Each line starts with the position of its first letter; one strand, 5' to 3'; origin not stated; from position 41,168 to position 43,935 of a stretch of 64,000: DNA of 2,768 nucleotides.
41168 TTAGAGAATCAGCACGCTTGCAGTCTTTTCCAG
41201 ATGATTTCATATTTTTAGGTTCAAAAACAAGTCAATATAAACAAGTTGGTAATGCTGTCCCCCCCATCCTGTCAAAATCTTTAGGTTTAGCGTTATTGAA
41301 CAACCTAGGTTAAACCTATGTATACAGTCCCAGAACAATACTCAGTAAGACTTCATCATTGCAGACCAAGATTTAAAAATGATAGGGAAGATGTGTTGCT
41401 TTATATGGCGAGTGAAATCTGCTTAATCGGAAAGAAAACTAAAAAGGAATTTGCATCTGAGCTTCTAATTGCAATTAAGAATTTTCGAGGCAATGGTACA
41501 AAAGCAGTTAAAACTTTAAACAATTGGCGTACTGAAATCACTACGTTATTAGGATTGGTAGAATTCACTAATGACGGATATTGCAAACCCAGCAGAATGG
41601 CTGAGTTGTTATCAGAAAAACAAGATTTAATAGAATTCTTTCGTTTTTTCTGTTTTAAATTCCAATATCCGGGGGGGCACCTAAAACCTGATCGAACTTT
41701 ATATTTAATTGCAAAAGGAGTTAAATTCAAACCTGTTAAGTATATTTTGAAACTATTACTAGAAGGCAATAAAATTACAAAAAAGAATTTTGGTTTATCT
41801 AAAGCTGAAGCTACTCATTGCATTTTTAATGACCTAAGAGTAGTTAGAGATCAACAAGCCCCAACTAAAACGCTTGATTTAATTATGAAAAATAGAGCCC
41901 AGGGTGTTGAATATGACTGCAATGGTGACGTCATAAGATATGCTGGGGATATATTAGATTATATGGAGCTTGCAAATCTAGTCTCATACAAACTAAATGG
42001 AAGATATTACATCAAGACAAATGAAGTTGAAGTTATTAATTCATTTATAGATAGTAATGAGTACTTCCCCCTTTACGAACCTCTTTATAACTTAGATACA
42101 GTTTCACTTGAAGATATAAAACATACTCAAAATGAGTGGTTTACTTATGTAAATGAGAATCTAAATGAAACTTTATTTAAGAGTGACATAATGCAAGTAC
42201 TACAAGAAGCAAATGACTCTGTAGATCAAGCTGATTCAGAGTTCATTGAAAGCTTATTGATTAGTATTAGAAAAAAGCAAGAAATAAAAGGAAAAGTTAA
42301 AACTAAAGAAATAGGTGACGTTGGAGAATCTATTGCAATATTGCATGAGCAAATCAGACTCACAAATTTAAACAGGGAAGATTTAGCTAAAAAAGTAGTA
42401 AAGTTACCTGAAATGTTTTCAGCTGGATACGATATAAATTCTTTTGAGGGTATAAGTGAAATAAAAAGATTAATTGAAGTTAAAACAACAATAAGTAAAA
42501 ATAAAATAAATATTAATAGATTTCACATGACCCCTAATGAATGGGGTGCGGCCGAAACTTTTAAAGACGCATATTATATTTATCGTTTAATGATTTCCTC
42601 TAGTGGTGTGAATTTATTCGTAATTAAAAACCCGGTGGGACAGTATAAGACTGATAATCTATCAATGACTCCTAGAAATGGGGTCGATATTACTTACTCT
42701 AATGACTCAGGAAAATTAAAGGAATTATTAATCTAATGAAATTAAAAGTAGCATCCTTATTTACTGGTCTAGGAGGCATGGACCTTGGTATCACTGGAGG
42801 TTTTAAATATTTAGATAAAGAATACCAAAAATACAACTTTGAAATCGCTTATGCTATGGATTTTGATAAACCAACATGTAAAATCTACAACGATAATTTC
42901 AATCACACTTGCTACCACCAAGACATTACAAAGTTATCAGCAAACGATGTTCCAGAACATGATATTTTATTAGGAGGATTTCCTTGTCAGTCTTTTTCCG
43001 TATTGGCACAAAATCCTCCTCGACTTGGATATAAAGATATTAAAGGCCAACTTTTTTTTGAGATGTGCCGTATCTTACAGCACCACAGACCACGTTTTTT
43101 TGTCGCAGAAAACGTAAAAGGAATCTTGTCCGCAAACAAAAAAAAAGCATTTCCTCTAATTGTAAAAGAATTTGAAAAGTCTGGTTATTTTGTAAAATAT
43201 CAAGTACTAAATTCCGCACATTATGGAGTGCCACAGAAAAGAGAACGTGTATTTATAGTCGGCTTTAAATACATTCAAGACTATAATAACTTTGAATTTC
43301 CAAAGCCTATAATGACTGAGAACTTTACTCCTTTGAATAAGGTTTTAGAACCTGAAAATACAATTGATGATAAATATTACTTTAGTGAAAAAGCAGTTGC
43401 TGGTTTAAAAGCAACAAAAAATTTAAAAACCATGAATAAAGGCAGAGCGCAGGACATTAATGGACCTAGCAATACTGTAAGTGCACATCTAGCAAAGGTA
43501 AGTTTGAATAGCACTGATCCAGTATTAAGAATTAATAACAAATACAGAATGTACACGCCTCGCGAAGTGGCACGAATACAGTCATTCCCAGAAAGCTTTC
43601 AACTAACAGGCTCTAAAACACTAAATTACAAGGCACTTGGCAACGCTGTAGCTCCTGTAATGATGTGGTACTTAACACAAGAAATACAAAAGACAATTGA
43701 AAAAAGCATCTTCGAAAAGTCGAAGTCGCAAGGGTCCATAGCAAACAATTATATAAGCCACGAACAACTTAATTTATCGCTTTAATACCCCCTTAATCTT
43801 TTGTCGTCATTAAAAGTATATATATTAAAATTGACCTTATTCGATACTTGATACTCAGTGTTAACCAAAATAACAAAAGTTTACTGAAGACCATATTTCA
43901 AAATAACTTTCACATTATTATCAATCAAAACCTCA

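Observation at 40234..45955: AT-rich 5.7-kb island abutting tRNA-Leu: two divergent m5C methyltransferases flanking a DUF3883-like nuclease candidate, plus a NERD-UvrD helicase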

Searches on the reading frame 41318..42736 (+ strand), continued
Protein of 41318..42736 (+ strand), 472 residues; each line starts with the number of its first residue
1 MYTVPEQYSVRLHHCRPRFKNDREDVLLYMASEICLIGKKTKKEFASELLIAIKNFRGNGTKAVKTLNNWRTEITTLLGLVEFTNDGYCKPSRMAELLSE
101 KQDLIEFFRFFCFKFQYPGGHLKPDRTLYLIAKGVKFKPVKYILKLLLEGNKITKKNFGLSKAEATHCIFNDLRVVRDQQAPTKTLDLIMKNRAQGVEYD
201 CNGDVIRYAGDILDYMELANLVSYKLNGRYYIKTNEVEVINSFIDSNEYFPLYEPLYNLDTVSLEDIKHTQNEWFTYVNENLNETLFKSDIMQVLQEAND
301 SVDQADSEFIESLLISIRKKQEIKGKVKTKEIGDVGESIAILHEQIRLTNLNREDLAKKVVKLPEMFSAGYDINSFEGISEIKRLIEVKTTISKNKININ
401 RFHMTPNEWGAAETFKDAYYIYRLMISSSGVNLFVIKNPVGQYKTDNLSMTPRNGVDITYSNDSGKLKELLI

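Call 35: find_related_loci(query=A1, collection=metagenome_contigs, flank=5000)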
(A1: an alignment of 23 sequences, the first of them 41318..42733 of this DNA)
Query A1 (472 aa) in metagenome_contigs; peptide patterns used: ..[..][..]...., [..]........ (x = any residue, [..] = any of these).
600 stretches matched a pattern (row limit reached: there are more); 516 encode a relative of the query (tblastn E <= 1e-3); the best 80 are kept; 80 distinct loci.
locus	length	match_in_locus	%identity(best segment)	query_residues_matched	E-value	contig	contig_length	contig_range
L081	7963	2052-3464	68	1-471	0e+0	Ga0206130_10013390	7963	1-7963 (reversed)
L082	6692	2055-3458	65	1-471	0e+0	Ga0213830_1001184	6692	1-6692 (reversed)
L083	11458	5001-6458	55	1-472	0e+0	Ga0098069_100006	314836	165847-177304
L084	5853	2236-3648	57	2-472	3e-177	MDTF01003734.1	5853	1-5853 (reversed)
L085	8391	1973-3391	53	1-472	6e-172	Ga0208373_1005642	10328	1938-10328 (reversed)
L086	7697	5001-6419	52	1-472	3e-171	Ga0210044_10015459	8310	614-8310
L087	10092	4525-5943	54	1-472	3e-170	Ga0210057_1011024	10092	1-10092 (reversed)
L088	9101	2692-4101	54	1-471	2e-169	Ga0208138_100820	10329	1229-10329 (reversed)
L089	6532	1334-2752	53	1-472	9e-171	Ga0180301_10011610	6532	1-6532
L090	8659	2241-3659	52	1-472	2e-169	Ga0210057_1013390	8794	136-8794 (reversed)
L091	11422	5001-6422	52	1-472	5e-168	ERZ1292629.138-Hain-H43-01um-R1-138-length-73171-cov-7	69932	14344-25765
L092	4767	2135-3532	52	1-465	4e-171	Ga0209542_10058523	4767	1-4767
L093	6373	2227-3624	52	1-465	3e-168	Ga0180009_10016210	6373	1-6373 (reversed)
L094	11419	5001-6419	51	1-472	2e-166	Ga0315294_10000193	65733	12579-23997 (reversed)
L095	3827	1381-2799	52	1-472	4e-173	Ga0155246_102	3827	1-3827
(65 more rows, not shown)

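Call 47: predict_structure(alignment_id=A1)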
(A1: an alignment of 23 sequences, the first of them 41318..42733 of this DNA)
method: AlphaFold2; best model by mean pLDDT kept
length: 472 residues; sequences in the alignment: 23
mean_pLDDT: 81.6   pTM: 0.80
mean pLDDT of the five models: 81.6, 79.8, 79.2, 75.3, 69.5
residues with pLDDT >= 90: 122; 70-90: 276; 50-70: 46; < 50: 28
segments of 3 or more residues with pLDDT < 50: 298-307, 316-318, 320-330
pLDDT, mean of each block of 10 residues (from residue 1): 88 73 84 88 92 86 87 83 86 84 84 76 84 88 95 90 93 90 95 94 82 90 90 79 81 88 89 82 65 54 45 49 38 70 86 88 71 85 89 78 86 91 81 90 88 79 86 67
secondary structure, 60 per line:
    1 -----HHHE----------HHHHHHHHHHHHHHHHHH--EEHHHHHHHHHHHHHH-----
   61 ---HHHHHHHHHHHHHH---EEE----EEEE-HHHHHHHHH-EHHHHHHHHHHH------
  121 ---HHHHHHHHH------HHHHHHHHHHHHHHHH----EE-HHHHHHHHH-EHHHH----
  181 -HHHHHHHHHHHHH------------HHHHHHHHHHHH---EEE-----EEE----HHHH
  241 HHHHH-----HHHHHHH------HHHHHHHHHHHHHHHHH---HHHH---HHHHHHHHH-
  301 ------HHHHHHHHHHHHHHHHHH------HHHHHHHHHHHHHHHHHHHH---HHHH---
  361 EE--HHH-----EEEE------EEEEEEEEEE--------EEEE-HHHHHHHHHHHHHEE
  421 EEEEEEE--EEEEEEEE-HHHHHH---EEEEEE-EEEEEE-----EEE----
elements in order: H20-37 H42-55 H64-77 E81-83 E88-91 H93-101 H104-114 H124-132 H139-154 H162-170 H173-176 H182-194 H207-218 E222-224 E230-232 H237-245 H251-257 H264-280 H284-287 H291-299 H307-324 H331-350 H354-357 E373-376 E383-392 E401-404 H406-418 E419-427 E430-437 H439-444 E448-453 E455-460 E466-468

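Call 50: fold_search(model_id=the predicted structure, library=pdb)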
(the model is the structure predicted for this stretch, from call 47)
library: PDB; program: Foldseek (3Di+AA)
matches with E <= 10: 420; with E <= 0.001: 13
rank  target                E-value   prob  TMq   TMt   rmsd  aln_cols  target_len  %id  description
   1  5hnf_A                1.4e-14  1.00  0.51  0.84   3.2       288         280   24  Crystal structure of pyrene- and phenanthrene-modified DNA in complex with the BpuJ1 endonuclease binding domain (released 2016-08-17)
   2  5hnh_A                6.7e-14  1.00  0.50  0.82   3.4       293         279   24  Crystal structure of pyrene- and phenanthrene-modified DNA in complex with the BpuJ1 endonuclease binding domain (released 2016-08-17)
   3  2vla_A                9.2e-14  1.00  0.52  0.84   3.3       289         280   24  Crystal structure of restriction endonuclease BpuJI recognition domain in complex with cognate DNA (released 2008-05-06)
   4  5hlt_A                3.9e-13  1.00  0.51  0.84   2.8       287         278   25  Crystal structure of pyrene- and phenanthrene-modified DNA in complex with the BpuJ1 endonuclease binding domain (released 2016-08-17)
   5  5liq_B                2.9e-06  1.00  0.38  0.32  13.6       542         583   11  The structure of C160S,C508S,C578S mutant of Nt.BspD6I nicking endonuclease at 0.185 nm resolution . (released 2017-08-02)
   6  5liq_A                5.0e-06  1.00  0.40  0.34  13.0       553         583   12  The structure of C160S,C508S,C578S mutant of Nt.BspD6I nicking endonuclease at 0.185 nm resolution . (released 2017-08-02)
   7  5liz                  6.5e-06  1.00  0.38  0.32  13.4       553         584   11  The structure of Nt.BspD6I nicking endonuclease with all cysteines mutated by serine residues at 0.19 nm resolution . (released 2017-08-02)
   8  2ewf                  7.7e-06  1.00  0.40  0.33  12.8       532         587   12  Crystal structure of the site-specific DNA nickase N.BspD6I (released 2006-11-21)
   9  5lhc_A                7.7e-06  1.00  0.38  0.32  13.4       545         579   12  The structure of D456A mutant of Nt.BspD6I nicking endonuclease at 0.24 nm resolution . (released 2017-08-16)
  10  6qnz_B                8.5e-06  1.00  0.38  0.33  13.5       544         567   12  Crystal structure of the site-specific DNA nickase N.BspD6I E418A Mutant (released 2020-03-04)
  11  6qnz_A                1.5e-05  1.00  0.41  0.35  12.9       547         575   12  Crystal structure of the site-specific DNA nickase N.BspD6I E418A Mutant (released 2020-03-04)
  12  5lhc_B                1.8e-05  1.00  0.40  0.34  12.9       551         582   12  The structure of D456A mutant of Nt.BspD6I nicking endonuclease at 0.24 nm resolution . (released 2017-08-16)
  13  1fok_A                5.9e-05  0.96  0.21  0.18  25.6       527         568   13  STRUCTURE OF RESTRICTION ENDONUCLEASE FOKI BOUND TO DNA (released 1997-12-03)
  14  2fok_A                1.3e-03  0.89  0.24  0.21  25.2       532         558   12  STRUCTURE OF RESTRICTION ENDONUCLEASE FOKI (released 1998-06-17)
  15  4tkd_A                1.2e-02  1.00  0.17  0.53   4.9       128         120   16  Sulfolobus solfataricus HJC mutants (released 2015-08-12)
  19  2eo0_A                1.5e-02  0.98  0.16  0.46   5.2       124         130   14  Crystal Structure of Holliday Junction Resolvase ST1444 (released 2007-10-02)
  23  4tkd_D                3.4e-02  0.97  0.17  0.51   5.4       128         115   14  Sulfolobus solfataricus HJC mutants (released 2015-08-12)
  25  4tkd_C                3.8e-02  0.97  0.17  0.52   4.9       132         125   16  Sulfolobus solfataricus HJC mutants (released 2015-08-12)
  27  4tkd_B                4.2e-02  0.97  0.16  0.51   4.8       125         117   15  Sulfolobus solfataricus HJC mutants (released 2015-08-12)
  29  2wcz_B                5.2e-02  0.97  0.16  0.54   4.6       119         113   15  1.6A resolution structure of Archaeoglobus fulgidus Hjc, a Holliday junction resolvase from an archaeal hyperthermophi (released 2009-03-24)
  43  2wcz_A                9.4e-02  0.87  0.15  0.45   6.6       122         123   16  1.6A resolution structure of Archaeoglobus fulgidus Hjc, a Holliday junction resolvase from an archaeal hyperthermophi (released 2009-03-24)
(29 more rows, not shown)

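Call 58: search_dna_similar(query=window:41318-42733:+, collection=plasmids, mode=protein, max_rows=15)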
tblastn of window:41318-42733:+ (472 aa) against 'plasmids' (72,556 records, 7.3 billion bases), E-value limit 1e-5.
Records with a match: 14; places in all: 15; records where one place covers at least 80% of the query: 1.
Best place of each record, by identity: <60% 14.
By first word of the organism name: Sphingobium 7; Acinetobacter 1; Photobacterium 1; Neorhizobium 1; Roseicitreum 1; Qipengyuania 1; Rhizorhabdus 1; Sphingomonas 1.
By predicted mobility (MOB-suite, as given by PLSDB): conjugative 10; non-mobilizable 4.
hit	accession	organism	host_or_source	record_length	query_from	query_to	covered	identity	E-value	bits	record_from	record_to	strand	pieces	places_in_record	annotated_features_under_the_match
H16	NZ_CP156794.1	Acinetobacter sp. ANC 7914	cattle,whole organism,cattle feces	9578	1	471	100%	38.2%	5e-94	318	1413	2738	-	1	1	DUF3883 domain-containing protein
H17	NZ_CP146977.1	Photobacterium damselae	Penaeus japonicus,shrimp farm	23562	1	267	57%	34.9%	1e-39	160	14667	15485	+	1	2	hypothetical protein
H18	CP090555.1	Neorhizobium galegae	Galega,Cell culture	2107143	312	454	30%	32.5%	8e-7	59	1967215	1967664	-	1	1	none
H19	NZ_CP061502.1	Roseicitreum antarcticum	Intertidal sediment,Sandy intertidal ...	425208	248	415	36%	26.0%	6e-6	57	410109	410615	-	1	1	none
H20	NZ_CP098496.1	Qipengyuania citrea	whole organism,South China Sea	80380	306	440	29%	31.9%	4e-8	64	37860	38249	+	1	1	DUF3883 domain-containing protein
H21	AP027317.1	Sphingobium sp. TomMM15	-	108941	301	443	30%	27.4%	4e-7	61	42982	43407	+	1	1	hypothetical protein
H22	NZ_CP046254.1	Sphingobium sp. CAP-1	cell culture,activated sludge of ...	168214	301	443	30%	27.4%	3e-6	57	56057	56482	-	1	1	DUF3883 domain-containing protein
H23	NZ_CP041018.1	Sphingobium fuliginis ATCC 27551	cell culture,Water of rice field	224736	301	443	30%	27.4%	3e-6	57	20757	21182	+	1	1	DUF3883 domain-containing protein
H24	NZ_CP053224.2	Sphingobium sp. RSMS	whole organism,Storage tank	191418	312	443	28%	28.1%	4e-7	61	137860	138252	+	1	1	DUF3883 domain-containing protein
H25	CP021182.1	Rhizorhabdus wittichii DC-6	activated sludge of a wastewater ...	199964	312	443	28%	28.1%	4e-7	61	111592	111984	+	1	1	hypothetical protein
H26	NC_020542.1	Sphingomonas sp. MM-1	-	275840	312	443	28%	28.1%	4e-7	61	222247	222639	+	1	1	DUF3883 domain-containing protein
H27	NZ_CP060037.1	Sphingobium fuliginis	-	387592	312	443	28%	28.1%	4e-7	61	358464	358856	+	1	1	DUF3883 domain-containing protein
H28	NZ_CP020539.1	Sphingobium herbicidovorans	cell culture,soil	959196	312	443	28%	28.1%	4e-7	61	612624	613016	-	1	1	DUF3883 domain-containing protein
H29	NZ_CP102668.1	Sphingobium sp. JS3065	whole organism,chemical plant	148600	312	443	28%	28.1%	8e-7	59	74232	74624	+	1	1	DUF3883 domain-containing protein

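Call 61: get_annotated_region(hit=H16, flank=4000)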
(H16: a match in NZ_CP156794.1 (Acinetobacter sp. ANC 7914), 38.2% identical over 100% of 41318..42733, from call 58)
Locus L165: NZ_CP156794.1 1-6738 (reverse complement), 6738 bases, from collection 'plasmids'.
description: Acinetobacter sp. ANC 7914 plasmid pANC7914.1, complete sequence
organism: Acinetobacter sp. ANC 7914 (NCBI taxid 3151491)
taxonomy: Bacteria; Pseudomonadota; Gammaproteobacteria; Moraxellales; Moraxellaceae; Acinetobacter; Acinetobacter sp. ANC 7914
host: -; source: cattle,whole organism,cattle feces; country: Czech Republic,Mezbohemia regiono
typing (MOB-suite, as given by PLSDB): non-mobilizable
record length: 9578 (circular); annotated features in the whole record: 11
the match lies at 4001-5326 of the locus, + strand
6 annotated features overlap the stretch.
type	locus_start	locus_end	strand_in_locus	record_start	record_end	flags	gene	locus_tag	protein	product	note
CDS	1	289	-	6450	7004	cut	-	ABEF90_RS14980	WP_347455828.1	plasmid replication DNA-binding protein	-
CDS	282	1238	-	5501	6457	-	repM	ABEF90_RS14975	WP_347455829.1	replication initiation protein RepM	GO:0006270 - DNA replication initiation [Evidence IEA]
CDS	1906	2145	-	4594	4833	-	-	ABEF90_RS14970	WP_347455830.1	hypothetical protein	-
CDS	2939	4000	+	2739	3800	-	-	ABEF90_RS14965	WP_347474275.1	DNA cytosine methyltransferase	GO:0006304 - DNA modification [Evidence IEA]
CDS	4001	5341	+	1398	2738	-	-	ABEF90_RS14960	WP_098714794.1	DUF3883 domain-containing protein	-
CDS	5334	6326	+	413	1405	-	dcm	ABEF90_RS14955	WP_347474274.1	DNA (cytosine-5-)-methyltransferase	GO:0006304 - DNA modification [Evidence IEA]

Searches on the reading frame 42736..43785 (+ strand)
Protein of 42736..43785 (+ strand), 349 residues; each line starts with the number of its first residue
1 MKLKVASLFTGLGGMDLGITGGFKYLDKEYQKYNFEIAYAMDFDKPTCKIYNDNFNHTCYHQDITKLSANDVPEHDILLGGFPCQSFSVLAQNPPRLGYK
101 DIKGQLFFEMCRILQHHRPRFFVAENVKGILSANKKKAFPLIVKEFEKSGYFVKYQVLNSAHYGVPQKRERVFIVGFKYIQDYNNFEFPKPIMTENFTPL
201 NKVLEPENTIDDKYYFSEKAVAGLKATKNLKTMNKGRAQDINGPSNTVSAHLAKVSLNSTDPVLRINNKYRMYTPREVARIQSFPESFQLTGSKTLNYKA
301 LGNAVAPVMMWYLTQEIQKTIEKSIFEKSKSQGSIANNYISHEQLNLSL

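Call 4: search_protein_families(library=pfam, proteins=[window:42736-43785:+], max_evalue=0.01)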
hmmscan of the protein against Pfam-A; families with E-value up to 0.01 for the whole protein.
window:42736-43785:+ (349 aa): 1 family
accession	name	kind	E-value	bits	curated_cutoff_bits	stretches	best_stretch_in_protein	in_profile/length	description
PF00145.23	DNA_methylase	-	7.7e-73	246.2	22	1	4-319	2-324/324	C-5 cytosine-specific DNA methylase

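Call 5: search_protein_families(library=ncbifam, proteins=[window:42736-43785:+], max_evalue=0.01)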
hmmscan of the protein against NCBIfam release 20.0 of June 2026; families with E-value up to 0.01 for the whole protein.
window:42736-43785:+ (349 aa): 2 families
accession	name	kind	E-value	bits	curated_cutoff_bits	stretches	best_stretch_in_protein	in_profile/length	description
TIGR00675.1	dcm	superfamily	2.3e-83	280.6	100.65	1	5-316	1-328/329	DNA (cytosine-5-)-methyltransferase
NF007772.0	PRK10458.1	subfamily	3.9e-25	88.3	710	1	4-218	90-328/472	DNA cytosine methylase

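Call 6: search_protein_families(library=padloc, proteins=[window:42736-43785:+], max_evalue=0.01)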
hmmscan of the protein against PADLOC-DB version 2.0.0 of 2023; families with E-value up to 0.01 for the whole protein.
window:42736-43785:+ (349 aa): 63 families (the best 25 are shown)
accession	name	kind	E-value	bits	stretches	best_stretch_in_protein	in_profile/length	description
PDLC03272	MTase_II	-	6.3e-81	270.6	1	2-330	74-399/407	Type II methyltransferase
PDLC03378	MTase_II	-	6.8e-78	260.3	1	1-326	1-335/344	Type II methyltransferase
PDLC03234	MTase_II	-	4.6e-56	188.7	2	2-197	4-191/375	Type II methyltransferase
PDLC02653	DrmMII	-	1.7e-53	179.8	1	3-324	5-316/333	DrmMII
PDLC00027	DruM2|DruM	-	3.2e-52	176.1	2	2-265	11-265/361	DNA cytosine methylase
PDLC00026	DruM2|DruM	-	4.5e-52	175.7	1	2-330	4-327/336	DNA cytosine methylase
PDLC03326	MTase_II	-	4.6e-52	175.6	2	3-211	5-208/412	Type II methyltransferase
PDLC00031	DruM2|DruM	-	3.7e-51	172.3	2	3-267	12-267/361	DNA cytosine methylase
PDLC00033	DruM2|DruM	-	1e-50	171.1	2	3-178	22-191/368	DNA cytosine methylase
PDLC03361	MTase_II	-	4.1e-47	159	1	3-332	87-448/455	Type II methyltransferase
PDLC02649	DrmMII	-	1.2e-44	151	2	23-191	61-233/422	DrmMII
PDLC03242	MTase_II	-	3.4e-44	149.4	1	2-311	100-389/409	Type II methyltransferase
PDLC03329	MTase_II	-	1.7e-41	140.8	2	2-185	4-190/407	Type II methyltransferase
PDLC02656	DrmMII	-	8.2e-41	138.3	2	2-201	4-223/491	DrmMII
PDLC03731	oMTase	-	1.3e-39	134.2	1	28-318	28-318/326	orphan methyltransferase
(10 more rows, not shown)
